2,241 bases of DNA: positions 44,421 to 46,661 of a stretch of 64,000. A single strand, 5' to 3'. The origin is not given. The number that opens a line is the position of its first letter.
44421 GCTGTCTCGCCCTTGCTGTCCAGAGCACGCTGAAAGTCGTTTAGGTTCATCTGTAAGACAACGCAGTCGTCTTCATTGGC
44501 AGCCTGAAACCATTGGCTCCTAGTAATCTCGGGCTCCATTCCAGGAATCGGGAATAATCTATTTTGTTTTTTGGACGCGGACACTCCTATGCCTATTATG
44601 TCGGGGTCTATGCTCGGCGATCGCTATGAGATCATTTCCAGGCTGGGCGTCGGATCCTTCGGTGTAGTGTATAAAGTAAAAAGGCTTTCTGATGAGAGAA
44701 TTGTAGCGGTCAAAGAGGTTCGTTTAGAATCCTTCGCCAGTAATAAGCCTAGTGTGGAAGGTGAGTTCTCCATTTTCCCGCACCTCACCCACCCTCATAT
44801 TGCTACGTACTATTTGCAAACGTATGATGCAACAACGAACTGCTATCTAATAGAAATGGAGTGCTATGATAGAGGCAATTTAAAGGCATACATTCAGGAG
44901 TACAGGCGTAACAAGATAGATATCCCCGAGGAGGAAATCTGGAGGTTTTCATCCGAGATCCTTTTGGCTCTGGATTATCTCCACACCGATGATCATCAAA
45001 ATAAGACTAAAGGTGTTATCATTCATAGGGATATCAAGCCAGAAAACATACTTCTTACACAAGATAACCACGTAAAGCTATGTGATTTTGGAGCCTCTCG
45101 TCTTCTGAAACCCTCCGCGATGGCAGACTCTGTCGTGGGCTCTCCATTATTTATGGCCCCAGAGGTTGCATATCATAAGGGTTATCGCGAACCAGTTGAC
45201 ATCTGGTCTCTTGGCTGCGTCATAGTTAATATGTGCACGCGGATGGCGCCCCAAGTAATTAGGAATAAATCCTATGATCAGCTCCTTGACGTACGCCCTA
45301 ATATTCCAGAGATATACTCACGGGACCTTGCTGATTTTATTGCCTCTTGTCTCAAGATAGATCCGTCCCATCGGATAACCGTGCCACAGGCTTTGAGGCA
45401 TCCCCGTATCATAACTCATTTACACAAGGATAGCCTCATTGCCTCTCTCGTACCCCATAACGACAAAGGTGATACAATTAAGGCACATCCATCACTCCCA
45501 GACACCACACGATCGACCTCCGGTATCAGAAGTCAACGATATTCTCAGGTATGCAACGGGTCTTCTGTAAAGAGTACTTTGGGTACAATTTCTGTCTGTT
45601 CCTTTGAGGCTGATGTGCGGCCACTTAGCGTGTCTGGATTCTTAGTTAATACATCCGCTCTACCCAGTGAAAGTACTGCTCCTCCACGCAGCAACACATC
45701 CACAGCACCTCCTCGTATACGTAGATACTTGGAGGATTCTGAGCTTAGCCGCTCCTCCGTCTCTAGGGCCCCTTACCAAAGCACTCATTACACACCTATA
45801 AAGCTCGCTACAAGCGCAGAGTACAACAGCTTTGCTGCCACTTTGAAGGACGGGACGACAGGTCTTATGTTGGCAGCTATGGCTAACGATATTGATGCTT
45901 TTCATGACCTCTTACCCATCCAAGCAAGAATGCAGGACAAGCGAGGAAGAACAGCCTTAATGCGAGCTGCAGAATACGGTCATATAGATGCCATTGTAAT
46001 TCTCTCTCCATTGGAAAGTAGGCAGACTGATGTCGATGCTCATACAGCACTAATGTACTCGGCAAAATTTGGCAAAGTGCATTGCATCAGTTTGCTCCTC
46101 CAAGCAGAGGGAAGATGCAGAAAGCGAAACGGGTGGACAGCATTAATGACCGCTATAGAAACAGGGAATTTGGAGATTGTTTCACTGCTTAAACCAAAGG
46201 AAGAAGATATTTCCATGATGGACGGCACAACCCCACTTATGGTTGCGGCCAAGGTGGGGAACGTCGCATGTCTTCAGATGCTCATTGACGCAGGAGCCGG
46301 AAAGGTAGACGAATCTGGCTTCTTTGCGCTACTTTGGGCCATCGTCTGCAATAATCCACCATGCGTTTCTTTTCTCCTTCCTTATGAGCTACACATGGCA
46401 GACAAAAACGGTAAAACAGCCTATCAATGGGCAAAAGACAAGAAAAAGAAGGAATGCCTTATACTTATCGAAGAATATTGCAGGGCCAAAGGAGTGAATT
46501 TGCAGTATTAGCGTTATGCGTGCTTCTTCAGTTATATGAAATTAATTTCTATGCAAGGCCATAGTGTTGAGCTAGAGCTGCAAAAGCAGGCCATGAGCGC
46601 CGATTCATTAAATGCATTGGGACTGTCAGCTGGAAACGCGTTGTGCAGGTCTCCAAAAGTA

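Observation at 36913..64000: Three beta-tubulin paralogs within 27 kb, homogenised exactly from initiator to poly(A) signal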

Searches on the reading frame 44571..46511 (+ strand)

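Call 11: search_protein_families(library=pfam, proteins=[window:44571-46511:+], max_evalue=0.01)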
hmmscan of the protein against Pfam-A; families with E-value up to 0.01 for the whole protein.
window:44571-46511:+ (646 aa): 9 families
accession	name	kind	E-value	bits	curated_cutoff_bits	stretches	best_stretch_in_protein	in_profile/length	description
PF00069.31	Pkinase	-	1.6e-59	201.9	31.7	1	19-278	1-261/263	Protein kinase domain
PF12796.13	Ank_2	-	1.8e-56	189.1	27.3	5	494-576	1-84/90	Ankyrin repeats (3 copies)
PF07714.23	PK_Tyr_Ser-Thr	-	4.1e-31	108.7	23.1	1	21-273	3-253/258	Protein tyrosine and serine/threonine kinase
PF00023.36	Ank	-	1.9e-23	81.6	21.1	2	551-576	1-26/33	Ankyrin repeat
PF13857.12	Ank_5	-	2.5e-17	63.2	27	1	449-494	6-53/56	Ankyrin repeats (many copies)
PF13606.12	Ank_3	-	4e-17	60.7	22.3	0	520-547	1-28/30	Ankyrin repeat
PF13637.12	Ank_4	-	5.3e-15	55.6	22.7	2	498-540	5-49/50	Ankyrin repeats (many copies)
PF24521.3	Ank_KRIT1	-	0.00039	20.6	80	0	486-540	42-104/149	KRIT1 ankyrin-repeats domain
PF01636.29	APH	-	0.0054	17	23.2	0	103-168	126-188/239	Phosphotransferase enzyme family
